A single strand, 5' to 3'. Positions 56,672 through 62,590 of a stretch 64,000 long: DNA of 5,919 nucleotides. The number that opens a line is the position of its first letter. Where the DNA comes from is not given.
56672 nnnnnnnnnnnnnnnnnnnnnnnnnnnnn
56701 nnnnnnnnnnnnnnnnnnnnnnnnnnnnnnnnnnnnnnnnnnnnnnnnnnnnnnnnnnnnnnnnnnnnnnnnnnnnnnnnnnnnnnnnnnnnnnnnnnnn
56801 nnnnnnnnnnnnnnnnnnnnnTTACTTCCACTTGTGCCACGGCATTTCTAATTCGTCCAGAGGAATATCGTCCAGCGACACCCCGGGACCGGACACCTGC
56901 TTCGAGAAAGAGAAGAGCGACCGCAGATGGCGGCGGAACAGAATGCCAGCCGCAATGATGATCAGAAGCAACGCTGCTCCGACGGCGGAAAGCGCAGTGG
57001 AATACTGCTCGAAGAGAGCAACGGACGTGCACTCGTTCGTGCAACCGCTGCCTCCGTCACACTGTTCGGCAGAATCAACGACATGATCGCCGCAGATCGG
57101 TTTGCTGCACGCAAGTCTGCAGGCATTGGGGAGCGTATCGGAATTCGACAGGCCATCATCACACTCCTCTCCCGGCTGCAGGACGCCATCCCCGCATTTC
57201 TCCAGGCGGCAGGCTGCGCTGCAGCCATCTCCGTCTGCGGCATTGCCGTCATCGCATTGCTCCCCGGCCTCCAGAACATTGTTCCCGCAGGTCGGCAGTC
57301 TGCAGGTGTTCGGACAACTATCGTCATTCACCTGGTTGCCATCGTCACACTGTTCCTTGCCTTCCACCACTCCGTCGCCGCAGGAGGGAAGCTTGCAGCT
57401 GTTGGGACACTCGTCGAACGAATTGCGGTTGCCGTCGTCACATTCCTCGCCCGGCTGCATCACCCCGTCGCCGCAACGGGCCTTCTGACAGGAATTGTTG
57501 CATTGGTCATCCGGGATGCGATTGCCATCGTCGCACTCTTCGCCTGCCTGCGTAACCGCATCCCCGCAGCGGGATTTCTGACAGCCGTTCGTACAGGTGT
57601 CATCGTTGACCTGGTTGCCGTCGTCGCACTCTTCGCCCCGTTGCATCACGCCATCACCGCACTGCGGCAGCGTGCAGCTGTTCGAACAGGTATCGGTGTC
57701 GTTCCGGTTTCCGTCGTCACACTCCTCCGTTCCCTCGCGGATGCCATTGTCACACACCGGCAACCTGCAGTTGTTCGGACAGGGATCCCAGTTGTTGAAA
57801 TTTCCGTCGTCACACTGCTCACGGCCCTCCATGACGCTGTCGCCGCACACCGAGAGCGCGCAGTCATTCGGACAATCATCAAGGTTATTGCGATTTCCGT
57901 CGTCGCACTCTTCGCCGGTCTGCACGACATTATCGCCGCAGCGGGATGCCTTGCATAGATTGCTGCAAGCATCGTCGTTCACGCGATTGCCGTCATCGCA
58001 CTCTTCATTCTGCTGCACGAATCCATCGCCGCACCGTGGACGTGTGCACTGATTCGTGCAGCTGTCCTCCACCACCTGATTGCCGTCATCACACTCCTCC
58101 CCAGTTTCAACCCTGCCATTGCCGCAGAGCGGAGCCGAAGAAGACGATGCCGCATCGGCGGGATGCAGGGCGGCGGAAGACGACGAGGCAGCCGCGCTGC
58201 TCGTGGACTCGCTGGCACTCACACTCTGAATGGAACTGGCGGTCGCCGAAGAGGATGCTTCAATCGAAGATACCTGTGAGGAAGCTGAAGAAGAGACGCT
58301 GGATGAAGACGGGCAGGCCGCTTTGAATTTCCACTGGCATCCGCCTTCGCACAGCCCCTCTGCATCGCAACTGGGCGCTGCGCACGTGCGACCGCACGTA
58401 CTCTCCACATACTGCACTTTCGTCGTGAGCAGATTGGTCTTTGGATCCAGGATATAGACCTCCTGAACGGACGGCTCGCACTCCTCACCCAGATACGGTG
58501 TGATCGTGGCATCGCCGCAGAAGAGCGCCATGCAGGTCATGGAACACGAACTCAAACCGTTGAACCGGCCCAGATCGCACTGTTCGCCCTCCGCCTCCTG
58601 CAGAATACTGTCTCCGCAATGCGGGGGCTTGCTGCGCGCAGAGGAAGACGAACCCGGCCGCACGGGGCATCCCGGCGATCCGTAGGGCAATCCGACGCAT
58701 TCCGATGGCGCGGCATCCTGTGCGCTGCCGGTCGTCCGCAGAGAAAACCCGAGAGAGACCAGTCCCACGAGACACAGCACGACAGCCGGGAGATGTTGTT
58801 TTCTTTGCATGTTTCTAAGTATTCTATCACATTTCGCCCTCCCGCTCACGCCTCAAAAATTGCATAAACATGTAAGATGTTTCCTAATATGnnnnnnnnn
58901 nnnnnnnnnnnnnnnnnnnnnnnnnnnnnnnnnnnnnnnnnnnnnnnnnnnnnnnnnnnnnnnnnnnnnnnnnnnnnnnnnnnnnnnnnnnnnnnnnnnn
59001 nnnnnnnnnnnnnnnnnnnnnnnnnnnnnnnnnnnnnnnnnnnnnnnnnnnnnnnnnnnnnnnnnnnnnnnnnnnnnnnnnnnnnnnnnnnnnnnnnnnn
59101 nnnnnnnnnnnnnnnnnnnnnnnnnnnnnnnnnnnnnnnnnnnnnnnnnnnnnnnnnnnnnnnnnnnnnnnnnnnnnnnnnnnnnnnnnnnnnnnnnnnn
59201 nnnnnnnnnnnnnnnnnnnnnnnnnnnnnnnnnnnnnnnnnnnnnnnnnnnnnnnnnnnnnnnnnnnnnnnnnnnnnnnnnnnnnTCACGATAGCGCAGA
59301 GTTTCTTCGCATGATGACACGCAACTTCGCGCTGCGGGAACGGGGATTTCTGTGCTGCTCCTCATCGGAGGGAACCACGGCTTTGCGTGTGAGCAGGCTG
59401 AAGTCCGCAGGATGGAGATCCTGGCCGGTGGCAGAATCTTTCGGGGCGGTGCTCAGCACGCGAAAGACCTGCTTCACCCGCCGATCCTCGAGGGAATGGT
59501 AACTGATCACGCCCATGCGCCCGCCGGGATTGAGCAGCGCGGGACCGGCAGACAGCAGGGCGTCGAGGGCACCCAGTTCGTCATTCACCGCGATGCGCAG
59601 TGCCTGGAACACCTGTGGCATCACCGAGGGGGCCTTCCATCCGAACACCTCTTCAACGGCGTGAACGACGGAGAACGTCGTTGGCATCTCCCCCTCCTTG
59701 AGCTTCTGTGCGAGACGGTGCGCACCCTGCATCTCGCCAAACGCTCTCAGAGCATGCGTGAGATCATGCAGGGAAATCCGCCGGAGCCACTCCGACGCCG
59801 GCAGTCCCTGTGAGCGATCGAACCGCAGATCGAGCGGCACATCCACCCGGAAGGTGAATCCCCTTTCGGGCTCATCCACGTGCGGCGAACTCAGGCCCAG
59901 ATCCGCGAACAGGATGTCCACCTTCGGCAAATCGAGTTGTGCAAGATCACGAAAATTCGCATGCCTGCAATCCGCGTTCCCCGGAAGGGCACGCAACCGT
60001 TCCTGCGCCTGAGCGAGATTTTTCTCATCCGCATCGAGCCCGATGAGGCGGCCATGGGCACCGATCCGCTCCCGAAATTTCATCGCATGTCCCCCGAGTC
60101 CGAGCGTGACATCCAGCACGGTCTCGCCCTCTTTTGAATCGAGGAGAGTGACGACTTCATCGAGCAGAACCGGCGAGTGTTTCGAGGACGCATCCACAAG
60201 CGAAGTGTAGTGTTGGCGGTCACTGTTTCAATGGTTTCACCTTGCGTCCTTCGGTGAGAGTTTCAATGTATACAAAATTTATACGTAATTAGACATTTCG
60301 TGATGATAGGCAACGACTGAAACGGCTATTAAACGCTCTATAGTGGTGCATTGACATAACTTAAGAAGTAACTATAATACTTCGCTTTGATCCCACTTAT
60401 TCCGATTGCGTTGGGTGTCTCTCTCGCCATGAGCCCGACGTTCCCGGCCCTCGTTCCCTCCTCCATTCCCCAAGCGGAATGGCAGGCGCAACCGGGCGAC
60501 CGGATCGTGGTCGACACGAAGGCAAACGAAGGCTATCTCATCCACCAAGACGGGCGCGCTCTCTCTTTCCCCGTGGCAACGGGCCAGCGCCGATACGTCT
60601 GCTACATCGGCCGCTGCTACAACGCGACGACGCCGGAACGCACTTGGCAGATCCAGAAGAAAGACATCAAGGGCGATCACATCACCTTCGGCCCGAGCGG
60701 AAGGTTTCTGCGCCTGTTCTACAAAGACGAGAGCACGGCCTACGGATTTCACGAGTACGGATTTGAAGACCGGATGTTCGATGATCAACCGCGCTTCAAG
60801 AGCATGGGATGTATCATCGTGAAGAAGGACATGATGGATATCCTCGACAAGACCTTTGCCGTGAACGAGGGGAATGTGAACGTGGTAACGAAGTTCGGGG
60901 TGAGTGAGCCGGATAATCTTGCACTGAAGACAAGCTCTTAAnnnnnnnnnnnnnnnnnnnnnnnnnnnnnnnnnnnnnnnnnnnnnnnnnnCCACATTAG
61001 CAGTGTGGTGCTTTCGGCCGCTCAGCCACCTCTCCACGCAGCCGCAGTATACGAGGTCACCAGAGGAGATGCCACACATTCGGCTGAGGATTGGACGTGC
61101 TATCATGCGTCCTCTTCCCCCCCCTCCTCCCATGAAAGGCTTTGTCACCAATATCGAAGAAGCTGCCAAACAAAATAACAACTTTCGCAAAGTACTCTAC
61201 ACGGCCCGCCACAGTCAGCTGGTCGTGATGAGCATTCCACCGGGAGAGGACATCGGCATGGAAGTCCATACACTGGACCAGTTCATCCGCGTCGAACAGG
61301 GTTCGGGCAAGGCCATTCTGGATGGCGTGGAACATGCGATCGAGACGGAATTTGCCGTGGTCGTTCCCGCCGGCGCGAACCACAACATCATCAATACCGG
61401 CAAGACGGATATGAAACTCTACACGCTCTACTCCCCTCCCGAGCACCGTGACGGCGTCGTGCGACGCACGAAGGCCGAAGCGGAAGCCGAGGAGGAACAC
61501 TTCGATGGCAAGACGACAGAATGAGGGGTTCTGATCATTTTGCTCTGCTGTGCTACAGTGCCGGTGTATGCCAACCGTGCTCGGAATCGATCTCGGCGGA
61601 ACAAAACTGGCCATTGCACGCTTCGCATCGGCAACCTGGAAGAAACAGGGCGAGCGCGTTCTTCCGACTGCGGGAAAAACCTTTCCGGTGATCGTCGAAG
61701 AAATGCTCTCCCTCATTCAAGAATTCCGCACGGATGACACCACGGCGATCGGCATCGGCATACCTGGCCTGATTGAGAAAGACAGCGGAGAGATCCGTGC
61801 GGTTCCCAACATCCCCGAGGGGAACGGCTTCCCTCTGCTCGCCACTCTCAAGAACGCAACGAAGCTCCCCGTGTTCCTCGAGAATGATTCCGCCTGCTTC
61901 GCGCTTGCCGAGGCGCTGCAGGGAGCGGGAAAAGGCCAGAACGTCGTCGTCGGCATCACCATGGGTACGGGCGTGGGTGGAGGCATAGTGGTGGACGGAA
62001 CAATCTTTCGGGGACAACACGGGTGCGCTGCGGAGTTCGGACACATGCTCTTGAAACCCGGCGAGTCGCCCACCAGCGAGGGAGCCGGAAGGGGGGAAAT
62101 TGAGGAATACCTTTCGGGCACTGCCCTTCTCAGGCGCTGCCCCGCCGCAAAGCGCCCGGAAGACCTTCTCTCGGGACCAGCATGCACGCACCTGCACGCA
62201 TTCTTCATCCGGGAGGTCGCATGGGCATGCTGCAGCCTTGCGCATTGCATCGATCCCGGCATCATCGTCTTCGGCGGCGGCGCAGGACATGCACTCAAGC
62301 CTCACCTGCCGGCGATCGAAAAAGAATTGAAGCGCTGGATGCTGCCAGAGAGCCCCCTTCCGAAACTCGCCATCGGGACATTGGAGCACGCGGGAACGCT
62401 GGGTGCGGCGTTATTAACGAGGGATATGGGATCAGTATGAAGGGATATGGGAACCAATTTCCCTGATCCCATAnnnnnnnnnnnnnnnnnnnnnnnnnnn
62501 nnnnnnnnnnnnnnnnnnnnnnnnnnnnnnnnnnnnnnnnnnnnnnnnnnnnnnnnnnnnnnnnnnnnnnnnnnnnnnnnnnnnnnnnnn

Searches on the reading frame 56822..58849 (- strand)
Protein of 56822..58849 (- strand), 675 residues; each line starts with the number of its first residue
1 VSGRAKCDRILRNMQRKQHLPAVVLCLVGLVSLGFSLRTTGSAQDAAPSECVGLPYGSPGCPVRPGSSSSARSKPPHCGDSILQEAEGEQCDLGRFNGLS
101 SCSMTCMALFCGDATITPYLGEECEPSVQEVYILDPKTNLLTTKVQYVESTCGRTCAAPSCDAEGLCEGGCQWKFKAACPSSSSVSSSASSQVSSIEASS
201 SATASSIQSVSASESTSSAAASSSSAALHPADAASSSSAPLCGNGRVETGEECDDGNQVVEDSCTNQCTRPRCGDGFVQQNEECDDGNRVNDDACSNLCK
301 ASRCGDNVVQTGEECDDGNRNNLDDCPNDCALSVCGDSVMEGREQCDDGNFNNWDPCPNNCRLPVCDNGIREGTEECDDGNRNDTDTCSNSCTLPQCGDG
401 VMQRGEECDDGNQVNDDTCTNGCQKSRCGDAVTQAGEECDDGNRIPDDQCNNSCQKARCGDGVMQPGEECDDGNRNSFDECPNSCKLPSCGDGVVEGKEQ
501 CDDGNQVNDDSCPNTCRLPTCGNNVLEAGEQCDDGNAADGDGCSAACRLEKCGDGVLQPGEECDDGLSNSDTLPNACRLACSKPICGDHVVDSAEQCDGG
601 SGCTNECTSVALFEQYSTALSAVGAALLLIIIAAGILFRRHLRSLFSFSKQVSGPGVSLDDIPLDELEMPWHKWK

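Call 31: search_protein_families(library=pfam, proteins=[window:56822-58849:-], max_evalue=0.001)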
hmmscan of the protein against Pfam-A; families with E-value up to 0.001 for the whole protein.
window:56822-58849:- (675 aa): 1 family
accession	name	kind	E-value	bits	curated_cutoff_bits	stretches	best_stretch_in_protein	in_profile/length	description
PF13948.11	DUF4215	-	1.3e-65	217.9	27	9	266-300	15-47/47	Domain of unknown function (DUF4215)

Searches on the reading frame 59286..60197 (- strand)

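Call 31: search_protein_families(library=pfam, proteins=[window:59286-60197:-], max_evalue=0.001)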
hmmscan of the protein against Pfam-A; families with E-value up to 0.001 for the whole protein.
window:59286-60197:- (303 aa): 4 families
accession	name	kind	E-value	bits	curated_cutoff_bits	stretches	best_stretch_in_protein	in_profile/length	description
PF01795.25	Methyltransf_5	-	1.7e-78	264.7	27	1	5-297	2-308/309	MraW methylase family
PF13649.12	Methyltransf_25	-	4.7e-08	34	27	1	27-103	1-75/97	Methyltransferase domain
PF13847.12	Methyltransf_31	-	9.2e-06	25.8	27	1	22-99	2-81/145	Methyltransferase domain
PF01209.24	Ubie_methyltran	-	4.3e-05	23.4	20.1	1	15-70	39-94/233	ubiE/COQ5 methyltransferase family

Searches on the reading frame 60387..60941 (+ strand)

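Call 31: search_protein_families(library=pfam, proteins=[window:60387-60941:+], max_evalue=0.001)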
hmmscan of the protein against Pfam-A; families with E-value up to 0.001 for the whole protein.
window:60387-60941:+ (184 aa): 1 family
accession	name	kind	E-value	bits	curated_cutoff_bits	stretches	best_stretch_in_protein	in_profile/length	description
PF03734.19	YkuD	-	7.8e-08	33.5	23.4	1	38-155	2-137/146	L,D-transpeptidase catalytic domain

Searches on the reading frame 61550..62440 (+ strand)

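Call 31: search_protein_families(library=pfam, proteins=[window:61550-62440:+], max_evalue=0.001)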
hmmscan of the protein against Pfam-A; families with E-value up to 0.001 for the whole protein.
window:61550-62440:+ (296 aa): 1 family
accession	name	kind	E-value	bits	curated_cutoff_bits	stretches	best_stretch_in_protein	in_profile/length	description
PF00480.26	ROK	-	2.1e-48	165.8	22.9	1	11-292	2-293/294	ROK family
